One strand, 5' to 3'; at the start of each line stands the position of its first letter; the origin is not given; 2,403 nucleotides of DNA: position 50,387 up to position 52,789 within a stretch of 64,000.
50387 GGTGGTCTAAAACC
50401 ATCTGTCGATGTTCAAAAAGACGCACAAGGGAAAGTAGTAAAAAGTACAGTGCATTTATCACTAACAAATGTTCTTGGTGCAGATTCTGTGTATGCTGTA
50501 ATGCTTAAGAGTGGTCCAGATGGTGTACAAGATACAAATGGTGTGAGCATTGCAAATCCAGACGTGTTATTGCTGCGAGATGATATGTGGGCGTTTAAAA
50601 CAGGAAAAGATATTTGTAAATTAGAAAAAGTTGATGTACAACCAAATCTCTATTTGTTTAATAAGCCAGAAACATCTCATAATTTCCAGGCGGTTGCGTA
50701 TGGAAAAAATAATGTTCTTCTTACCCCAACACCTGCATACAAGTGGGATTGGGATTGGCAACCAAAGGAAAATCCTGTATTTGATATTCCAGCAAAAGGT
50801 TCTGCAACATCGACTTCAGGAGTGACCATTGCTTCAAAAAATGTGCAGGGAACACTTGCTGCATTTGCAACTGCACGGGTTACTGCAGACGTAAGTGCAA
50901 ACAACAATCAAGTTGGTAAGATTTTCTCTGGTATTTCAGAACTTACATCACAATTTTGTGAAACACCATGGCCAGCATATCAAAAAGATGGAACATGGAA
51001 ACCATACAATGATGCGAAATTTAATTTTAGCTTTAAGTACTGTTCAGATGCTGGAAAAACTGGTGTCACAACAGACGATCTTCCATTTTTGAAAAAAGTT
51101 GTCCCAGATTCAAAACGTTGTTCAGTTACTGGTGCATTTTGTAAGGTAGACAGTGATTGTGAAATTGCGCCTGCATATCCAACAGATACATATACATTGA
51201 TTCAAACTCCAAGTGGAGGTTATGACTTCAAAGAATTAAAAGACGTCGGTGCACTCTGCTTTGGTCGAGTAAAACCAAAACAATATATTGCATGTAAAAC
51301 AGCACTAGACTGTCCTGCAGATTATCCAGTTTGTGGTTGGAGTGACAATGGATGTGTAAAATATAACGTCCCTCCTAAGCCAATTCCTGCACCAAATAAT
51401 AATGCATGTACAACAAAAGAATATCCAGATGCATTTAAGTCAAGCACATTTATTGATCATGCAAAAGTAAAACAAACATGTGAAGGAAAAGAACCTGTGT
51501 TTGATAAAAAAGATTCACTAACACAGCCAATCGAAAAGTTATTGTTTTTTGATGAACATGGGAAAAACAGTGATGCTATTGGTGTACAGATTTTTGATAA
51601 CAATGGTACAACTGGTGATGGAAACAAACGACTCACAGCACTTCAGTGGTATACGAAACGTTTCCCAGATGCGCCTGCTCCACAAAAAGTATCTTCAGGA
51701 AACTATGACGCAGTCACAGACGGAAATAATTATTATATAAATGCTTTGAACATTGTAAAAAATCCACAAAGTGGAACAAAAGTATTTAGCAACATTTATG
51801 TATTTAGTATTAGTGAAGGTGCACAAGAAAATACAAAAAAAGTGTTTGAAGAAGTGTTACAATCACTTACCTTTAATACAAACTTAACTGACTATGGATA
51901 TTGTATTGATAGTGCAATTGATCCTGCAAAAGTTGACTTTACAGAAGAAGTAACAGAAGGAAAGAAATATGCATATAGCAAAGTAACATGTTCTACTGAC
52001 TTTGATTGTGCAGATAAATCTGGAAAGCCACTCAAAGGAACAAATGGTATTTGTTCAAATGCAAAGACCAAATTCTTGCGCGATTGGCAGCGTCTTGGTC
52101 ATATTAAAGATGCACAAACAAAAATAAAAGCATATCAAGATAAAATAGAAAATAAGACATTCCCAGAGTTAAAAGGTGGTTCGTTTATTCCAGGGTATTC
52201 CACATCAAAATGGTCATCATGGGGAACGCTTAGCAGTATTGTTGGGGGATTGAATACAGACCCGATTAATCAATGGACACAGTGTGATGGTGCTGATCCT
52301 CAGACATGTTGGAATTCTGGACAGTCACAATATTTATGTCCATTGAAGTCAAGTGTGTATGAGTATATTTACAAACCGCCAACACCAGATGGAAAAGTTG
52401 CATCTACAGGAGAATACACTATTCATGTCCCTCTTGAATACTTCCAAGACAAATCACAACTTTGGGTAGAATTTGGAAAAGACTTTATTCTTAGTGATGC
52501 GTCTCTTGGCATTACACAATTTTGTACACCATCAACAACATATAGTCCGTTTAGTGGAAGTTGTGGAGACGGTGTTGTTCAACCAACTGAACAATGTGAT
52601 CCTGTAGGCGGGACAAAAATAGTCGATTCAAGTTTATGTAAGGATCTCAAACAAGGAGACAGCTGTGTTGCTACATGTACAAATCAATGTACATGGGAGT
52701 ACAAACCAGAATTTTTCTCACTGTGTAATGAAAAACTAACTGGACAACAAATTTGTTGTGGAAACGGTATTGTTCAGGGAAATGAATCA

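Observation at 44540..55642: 3700-aa giant protein and its 697-aa upstream neighbour share a VirB2/TrbC-like two-helix pilin N-terminus. The giant carries at least 8 Myxococcus-type cysteine-rich repeats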

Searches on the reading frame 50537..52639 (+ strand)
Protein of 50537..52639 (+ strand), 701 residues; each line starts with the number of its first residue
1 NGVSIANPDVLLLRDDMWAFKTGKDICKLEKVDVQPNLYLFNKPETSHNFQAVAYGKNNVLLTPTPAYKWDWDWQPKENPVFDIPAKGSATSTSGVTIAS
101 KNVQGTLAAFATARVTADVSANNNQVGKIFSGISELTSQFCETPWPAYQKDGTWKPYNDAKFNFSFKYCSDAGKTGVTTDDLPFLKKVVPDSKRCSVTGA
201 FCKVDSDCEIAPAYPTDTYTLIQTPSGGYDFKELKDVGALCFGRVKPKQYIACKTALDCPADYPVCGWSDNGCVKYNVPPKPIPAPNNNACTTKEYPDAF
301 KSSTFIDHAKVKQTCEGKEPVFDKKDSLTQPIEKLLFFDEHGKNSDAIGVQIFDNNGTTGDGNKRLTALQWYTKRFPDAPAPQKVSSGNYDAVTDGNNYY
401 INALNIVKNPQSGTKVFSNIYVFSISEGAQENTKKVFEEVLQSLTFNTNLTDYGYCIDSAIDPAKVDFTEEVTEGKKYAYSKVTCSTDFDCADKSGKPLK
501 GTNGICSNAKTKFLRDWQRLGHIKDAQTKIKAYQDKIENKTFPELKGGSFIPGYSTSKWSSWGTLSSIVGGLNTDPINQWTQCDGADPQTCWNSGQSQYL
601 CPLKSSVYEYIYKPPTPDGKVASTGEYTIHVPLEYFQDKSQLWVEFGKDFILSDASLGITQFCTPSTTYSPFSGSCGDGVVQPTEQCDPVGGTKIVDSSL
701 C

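Call 83: find_homologous_proteins(query=window:50537-52639:+, max_evalue=0.00001)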
Query window:50537-52639:+ (701 aa): 1 proteins with E <= 0.00001 among 8000 candidates.
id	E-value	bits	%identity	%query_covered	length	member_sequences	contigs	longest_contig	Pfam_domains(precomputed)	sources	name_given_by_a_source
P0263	7.8e-83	297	33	51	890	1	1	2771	PF13385.14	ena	-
